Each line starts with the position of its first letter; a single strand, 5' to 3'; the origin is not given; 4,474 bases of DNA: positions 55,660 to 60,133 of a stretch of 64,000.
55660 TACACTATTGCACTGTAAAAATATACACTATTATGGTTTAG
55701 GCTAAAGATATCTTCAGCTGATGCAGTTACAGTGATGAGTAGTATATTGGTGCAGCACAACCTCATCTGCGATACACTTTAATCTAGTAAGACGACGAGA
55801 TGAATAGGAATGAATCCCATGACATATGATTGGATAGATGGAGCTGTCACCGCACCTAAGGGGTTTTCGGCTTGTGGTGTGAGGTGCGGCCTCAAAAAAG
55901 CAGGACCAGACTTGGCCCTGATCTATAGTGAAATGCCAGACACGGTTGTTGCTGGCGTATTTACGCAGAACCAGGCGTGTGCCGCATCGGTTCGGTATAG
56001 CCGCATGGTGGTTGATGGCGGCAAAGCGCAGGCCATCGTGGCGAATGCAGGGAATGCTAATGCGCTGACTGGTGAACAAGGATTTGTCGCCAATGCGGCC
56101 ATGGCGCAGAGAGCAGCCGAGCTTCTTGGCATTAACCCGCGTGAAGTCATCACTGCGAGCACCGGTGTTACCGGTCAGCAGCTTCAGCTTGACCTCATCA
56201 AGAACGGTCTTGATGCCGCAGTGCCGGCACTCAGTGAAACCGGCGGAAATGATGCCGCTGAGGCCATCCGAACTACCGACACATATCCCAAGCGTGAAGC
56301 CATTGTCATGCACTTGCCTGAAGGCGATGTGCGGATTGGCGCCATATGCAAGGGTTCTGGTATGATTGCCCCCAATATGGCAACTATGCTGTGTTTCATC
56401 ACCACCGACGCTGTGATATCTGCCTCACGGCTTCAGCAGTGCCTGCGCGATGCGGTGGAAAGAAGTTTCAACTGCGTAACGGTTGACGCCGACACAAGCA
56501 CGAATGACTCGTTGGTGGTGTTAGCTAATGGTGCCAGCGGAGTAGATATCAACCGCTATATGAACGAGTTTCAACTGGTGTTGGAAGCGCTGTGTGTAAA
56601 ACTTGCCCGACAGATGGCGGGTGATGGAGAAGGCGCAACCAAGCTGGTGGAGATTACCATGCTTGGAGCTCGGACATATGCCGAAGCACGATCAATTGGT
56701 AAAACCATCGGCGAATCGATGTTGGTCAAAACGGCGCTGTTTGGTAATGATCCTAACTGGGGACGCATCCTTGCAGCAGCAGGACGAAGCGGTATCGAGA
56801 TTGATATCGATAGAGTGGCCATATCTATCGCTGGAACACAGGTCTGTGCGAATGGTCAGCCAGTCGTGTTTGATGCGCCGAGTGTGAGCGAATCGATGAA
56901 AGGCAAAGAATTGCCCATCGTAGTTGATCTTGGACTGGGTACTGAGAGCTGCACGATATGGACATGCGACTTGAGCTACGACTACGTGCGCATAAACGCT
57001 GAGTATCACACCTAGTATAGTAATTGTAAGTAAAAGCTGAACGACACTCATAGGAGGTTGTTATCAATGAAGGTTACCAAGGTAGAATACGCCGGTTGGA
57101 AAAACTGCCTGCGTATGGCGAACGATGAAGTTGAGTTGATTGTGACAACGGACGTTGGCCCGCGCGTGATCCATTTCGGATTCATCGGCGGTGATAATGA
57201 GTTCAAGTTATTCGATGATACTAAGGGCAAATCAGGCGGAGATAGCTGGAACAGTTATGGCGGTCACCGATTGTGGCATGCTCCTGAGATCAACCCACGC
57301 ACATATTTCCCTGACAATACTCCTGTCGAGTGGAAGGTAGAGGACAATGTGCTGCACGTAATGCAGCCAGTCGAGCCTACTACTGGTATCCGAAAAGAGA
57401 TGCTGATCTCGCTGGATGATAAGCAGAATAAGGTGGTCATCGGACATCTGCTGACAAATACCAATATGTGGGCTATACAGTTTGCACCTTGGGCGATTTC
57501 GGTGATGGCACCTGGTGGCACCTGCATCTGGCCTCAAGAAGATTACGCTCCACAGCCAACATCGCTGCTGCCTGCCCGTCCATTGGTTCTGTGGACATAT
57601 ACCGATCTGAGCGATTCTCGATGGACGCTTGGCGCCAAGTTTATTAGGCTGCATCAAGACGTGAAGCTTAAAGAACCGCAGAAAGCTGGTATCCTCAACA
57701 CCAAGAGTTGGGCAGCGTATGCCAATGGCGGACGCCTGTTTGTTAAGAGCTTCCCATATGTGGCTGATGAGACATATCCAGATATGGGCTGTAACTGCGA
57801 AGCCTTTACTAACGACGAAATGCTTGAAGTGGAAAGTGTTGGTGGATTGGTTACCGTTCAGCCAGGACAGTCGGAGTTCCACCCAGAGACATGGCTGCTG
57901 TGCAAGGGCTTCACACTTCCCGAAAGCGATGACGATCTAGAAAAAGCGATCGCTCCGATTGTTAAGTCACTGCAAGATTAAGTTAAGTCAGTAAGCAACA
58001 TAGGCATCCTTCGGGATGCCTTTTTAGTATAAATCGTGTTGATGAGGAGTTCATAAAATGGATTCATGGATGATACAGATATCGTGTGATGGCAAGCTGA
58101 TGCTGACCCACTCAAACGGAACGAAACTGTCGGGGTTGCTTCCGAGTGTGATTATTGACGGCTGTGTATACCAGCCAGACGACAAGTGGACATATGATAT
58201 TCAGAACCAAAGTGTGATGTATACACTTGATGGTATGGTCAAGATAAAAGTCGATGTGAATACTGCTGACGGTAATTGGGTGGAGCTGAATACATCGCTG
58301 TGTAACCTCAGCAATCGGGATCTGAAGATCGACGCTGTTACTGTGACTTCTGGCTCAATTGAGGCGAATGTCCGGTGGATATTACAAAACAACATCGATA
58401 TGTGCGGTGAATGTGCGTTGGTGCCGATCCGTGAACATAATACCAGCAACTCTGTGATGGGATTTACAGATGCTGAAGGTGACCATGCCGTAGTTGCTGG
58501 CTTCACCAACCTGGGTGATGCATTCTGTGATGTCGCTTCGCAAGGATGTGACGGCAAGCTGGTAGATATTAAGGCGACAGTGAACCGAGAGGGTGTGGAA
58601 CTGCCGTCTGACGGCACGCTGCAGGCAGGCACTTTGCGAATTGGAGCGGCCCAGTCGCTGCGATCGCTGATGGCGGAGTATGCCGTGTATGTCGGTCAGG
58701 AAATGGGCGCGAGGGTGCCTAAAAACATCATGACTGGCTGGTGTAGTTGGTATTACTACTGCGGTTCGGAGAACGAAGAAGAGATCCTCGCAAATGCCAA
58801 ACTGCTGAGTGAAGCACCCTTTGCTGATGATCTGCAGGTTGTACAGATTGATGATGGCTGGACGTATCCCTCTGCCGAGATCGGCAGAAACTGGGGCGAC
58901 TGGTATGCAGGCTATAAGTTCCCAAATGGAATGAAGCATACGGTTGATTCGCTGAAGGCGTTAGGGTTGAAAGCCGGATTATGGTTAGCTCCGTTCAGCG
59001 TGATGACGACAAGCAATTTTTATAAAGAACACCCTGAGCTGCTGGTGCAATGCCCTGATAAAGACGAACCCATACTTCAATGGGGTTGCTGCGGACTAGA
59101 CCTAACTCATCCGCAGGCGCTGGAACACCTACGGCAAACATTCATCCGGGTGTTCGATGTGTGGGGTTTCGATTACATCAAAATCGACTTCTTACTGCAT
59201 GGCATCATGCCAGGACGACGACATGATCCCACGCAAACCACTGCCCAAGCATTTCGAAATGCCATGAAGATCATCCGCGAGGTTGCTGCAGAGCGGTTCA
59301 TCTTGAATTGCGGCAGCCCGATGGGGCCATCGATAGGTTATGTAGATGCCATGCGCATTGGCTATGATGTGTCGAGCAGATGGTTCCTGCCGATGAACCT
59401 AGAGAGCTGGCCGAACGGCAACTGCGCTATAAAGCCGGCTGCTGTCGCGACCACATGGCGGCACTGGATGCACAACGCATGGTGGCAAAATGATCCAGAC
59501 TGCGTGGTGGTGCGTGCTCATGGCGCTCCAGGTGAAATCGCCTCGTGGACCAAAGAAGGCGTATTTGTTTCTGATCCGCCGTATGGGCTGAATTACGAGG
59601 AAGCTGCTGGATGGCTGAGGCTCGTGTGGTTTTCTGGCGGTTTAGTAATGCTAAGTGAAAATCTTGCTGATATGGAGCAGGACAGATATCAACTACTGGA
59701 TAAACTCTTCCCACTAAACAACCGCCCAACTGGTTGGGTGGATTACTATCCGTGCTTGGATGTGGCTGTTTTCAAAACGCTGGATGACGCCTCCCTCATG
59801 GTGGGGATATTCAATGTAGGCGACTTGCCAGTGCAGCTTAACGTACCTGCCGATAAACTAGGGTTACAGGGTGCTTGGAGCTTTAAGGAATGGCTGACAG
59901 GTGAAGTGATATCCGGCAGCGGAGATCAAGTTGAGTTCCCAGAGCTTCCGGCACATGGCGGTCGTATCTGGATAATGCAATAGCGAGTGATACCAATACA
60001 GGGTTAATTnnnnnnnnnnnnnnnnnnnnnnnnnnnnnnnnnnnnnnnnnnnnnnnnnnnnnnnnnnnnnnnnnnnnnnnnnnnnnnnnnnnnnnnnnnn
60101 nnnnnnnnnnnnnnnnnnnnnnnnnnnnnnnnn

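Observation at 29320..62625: CAZyme-dense locus whose enzyme set points at plant glycoprotein (extensin / arabinogalactan-protein) or pectic side-chain degradation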

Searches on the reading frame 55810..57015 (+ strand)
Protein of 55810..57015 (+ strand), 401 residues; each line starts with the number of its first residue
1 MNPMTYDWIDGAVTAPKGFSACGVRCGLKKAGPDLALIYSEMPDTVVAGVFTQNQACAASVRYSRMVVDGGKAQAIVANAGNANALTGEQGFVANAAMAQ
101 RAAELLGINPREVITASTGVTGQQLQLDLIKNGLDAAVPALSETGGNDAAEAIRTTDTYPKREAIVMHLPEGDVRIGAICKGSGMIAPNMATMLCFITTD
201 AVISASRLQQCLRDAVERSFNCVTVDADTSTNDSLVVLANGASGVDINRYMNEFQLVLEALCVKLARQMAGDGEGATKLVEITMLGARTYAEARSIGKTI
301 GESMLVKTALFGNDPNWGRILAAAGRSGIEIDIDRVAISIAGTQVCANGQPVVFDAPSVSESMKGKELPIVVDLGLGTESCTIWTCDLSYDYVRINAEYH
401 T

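Call 4: search_protein_families(library=pfam, proteins=[window:55810-57015:+], max_evalue=0.001)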
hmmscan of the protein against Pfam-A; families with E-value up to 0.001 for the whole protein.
window:55810-57015:+ (401 aa): 1 family
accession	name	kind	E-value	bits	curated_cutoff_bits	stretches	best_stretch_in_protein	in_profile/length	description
PF01960.23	ArgJ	-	4.9e-144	480.1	32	1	21-401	2-377/377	ArgJ family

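Call 8: find_encoding_contigs(protein=window:55810-57015:+, flank=10000, max_places=6)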
Protein window:55810-57015:+ (401 aa): no gene with exactly this product is on record in the collection.

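Call 10: find_related_loci(query=window:55810-57015:+, collection=genome_contigs, flank=10000)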
Query window:55810-57015:+ (401 aa) in genome_contigs; peptide patterns used: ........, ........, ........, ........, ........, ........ (x = any residue, [..] = any of these).
600 stretches matched a pattern (row limit reached: there are more); 596 encode a relative of the query (tblastn E <= 1e-3); the best 80 are kept; 80 distinct loci.
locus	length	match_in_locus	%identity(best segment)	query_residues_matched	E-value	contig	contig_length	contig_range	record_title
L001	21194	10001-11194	63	3-401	1e-169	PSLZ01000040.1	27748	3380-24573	MAG: Armatimonadota bacterium isolate ERB_33_1 NODE_414_length_27748_cov_7.678908, whole genome shotgun sequence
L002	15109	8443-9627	53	13-401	4e-119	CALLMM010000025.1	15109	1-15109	MAG: uncultured Chthonomonadales bacterium isolate N1_Bin_MAXBIN__064_1 genome assembly, contig: c_000000727677, whole g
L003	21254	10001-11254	51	9-401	2e-117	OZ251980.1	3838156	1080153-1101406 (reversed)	MAG: Capsulimonadaceae bacterium isolate 06eb62b4-fc4b-4abf-9e54-2ecc4e52469e genome assembly, chromosome: 1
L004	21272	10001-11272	50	3-401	3e-117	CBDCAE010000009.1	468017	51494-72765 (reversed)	MAG: Capsulimonadaceae bacterium isolate c2c65074-d64d-48cb-857f-794c724540d0 genome assembly, contig: contig_9, whole g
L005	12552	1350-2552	50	5-401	7e-117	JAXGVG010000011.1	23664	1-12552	MAG: Alphaproteobacteria bacterium isolate AnMBR.bin438 bin438_11, whole genome shotgun sequence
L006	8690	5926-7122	51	9-401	8e-115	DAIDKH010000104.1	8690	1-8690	MAG TPA_asm: Chthonomonadaceae bacterium isolate clean402 NODE_104_length_8690_cov_4.369325, whole genome shotgun sequen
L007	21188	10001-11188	50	9-401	1e-112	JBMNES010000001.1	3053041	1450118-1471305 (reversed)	MAG: Armatimonadota bacterium isolate SBF912LR0HQ0044 contig_28947, whole genome shotgun sequence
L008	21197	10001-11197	50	9-401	1e-112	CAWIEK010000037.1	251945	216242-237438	MAG: uncultured Chthonomonadaceae bacterium isolate MFD04580.bin.1.91 genome assembly, contig: contig_8073, whole genome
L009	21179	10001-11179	49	13-401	4e-112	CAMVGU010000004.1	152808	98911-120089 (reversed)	MAG TPA_asm: uncultured Selenomonas sp. isolate SRR8387716_bin.17_metaWRAP_v1.3_MAG genome assembly, contig: ERZ14209542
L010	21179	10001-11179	47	13-401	1e-111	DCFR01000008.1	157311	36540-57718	MAG TPA_asm: Megamonas sp. UBA1799 UBA1799_contig_189, whole genome shotgun sequence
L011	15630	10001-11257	49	9-401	3e-111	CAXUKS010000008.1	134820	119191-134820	MAG TPA_asm: uncultured Armatimonadales bacterium isolate public_SRR11456914_metawrap_bin.21 genome assembly, contig: pu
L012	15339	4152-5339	49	9-401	2e-110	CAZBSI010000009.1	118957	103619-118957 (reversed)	MAG TPA_asm: uncultured bacterium isolate SRP216815_co1_264 genome assembly, contig: NODE_186_length_118957_cov_71.89652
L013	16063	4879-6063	51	9-401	4e-110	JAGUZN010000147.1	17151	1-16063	MAG: Armatimonadota bacterium isolate DeMMO6_22 c_000000002617, whole genome shotgun sequence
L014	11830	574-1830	48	9-401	1e-109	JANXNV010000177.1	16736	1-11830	MAG: Armatimonadetes bacterium isolate 341R_concoct_144 341R_k141_907287, whole genome shotgun sequence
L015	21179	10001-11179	48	13-401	5e-109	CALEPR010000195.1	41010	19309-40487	MAG TPA_asm: uncultured Selenomonadales bacterium isolate ERR1278072_bin.153_CONCOCT_v1.1_MAG genome assembly, contig: E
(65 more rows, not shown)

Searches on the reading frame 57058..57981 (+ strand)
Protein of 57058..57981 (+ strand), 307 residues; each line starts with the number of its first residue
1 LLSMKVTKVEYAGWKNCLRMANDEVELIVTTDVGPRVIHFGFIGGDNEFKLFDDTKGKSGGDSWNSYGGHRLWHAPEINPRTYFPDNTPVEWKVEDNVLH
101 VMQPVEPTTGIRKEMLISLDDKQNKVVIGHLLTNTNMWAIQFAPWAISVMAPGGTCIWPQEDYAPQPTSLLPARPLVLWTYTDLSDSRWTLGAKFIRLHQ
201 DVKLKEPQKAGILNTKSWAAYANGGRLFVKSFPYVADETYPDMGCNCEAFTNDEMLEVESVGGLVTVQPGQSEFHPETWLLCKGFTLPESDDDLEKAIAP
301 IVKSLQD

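Call 4: search_protein_families(library=pfam, proteins=[window:57058-57981:+], max_evalue=0.001)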
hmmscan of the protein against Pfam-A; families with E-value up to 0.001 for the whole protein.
window:57058-57981:+ (307 aa): 0 families

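Call 9: search_protein_families(library=ncbifam, proteins=[window:57058-57981:+], max_evalue=0.01)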
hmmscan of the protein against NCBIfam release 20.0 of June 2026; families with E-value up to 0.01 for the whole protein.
window:57058-57981:+ (307 aa): 1 family
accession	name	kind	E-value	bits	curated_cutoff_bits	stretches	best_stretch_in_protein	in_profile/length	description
NF052227.1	TTE1925Mutarot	equivalog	4.7e-97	324.7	550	1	5-296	2-290/298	TTE1925 family mutarotase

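Call 50: search_protein_families(library=pfam, proteins=[window:57058-57981:+], max_evalue=5)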
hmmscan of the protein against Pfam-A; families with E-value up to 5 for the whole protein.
window:57058-57981:+ (307 aa): 1 family
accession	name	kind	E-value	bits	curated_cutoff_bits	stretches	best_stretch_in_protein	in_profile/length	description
PF14315.11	DUF4380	-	0.008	15.6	29.4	1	18-76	4-67/295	Domain of unknown function (DUF4380)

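Call 62: search_solved_structures(query=window:57058-57981:+, max_evalue=0.01)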
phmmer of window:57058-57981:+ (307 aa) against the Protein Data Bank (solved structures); distinct sequences matched with E-value up to 0.01: 0.

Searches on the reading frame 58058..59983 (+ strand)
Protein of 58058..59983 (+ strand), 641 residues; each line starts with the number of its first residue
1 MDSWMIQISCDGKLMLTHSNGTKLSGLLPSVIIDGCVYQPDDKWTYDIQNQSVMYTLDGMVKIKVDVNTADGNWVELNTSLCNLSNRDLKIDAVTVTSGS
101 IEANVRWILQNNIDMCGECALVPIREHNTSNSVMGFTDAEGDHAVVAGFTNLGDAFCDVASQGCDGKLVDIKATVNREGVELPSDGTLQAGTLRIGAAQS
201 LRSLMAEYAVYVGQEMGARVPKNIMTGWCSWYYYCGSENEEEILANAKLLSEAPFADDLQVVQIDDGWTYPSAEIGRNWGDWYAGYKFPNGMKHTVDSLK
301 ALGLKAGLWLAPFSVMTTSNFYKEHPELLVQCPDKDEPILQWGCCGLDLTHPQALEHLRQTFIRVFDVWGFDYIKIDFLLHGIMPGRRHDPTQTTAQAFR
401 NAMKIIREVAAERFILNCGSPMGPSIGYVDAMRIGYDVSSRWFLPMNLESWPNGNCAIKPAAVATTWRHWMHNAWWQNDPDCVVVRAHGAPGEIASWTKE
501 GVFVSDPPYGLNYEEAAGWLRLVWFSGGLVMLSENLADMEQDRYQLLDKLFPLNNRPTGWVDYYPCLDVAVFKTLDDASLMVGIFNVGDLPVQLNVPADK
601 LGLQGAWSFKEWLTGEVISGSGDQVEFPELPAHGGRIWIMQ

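Call 4: search_protein_families(library=pfam, proteins=[window:58058-59983:+], max_evalue=0.001)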
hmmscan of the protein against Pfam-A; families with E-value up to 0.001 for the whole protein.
window:58058-59983:+ (641 aa): 2 families
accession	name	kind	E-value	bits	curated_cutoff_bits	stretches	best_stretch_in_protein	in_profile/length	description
PF02065.24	Melibiase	-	7.5e-15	55.2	27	1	259-391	72-204/347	Melibiase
PF01055.32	Glyco_hydro_31_2nd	-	0.00077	19.3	23.5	0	228-378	12-156/328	Glycosyl hydrolases family 31 TIM-barrel domain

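Call 9: search_protein_families(library=ncbifam, proteins=[window:58058-59983:+], max_evalue=0.01)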
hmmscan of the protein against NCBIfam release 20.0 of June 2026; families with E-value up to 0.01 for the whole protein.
window:58058-59983:+ (641 aa): 1 family
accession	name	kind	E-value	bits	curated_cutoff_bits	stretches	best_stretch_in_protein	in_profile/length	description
NF053652.1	BtArabpyrBAD1528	equivalog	2.2e-05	22.7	1100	1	261-379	347-467/730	beta-L-arabinopyranosidase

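Call 19: search_solved_structures(query=window:58058-59983:+, max_evalue=0.001)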
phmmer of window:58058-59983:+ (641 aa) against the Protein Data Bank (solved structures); distinct sequences matched with E-value up to 0.001: 17.
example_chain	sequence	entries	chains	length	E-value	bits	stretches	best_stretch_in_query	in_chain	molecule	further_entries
1zy9_A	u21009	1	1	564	8.5e-47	163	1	204-487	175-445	alpha-galactosidase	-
5m0x_A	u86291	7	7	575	8.8e-47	162.9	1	204-487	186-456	Alpha-galactosidase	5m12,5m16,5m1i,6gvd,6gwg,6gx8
6gta_A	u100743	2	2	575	1e-45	159.4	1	204-487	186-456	Alpha-galactosidase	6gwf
6lcj_A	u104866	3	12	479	5.3e-31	110.8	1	204-486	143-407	Alpha-galactosidase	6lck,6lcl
2xn0_A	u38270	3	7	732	5.5e-15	57.9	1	244-378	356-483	ALPHA-GALACTOSIDASE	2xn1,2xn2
3mi6_A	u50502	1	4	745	2e-13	52.7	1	259-378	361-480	Alpha-galactosidase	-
8k1a_A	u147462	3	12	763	1.2e-12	50.1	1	226-385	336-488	Alpha-galactosidase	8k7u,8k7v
6phu_A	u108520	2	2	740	1.2e-11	46.8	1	258-379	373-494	Alpha-galactosidase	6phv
4fnt_A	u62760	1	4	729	1.3e-11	46.7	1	227-392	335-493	Alpha-galactosidase AgaA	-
4fnp_A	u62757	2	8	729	1.5e-11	46.5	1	227-391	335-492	Alpha-galactosidase AgaA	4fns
4fnr_A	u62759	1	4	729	1.5e-11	46.5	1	228-392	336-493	Alpha-galactosidase AgaA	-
6phw_A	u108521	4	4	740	3.9e-11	45.1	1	258-377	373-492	Alpha-galactosidase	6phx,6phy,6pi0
4fnq_A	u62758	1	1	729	7.5e-11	44.2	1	227-391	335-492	Alpha-galactosidase AgaB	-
4fnu_A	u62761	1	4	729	7.5e-11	44.2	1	227-376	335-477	Alpha-galactosidase AgaA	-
8j53_A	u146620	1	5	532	4.2e-06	28.5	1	229-379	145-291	GH31 alpha-galactosidase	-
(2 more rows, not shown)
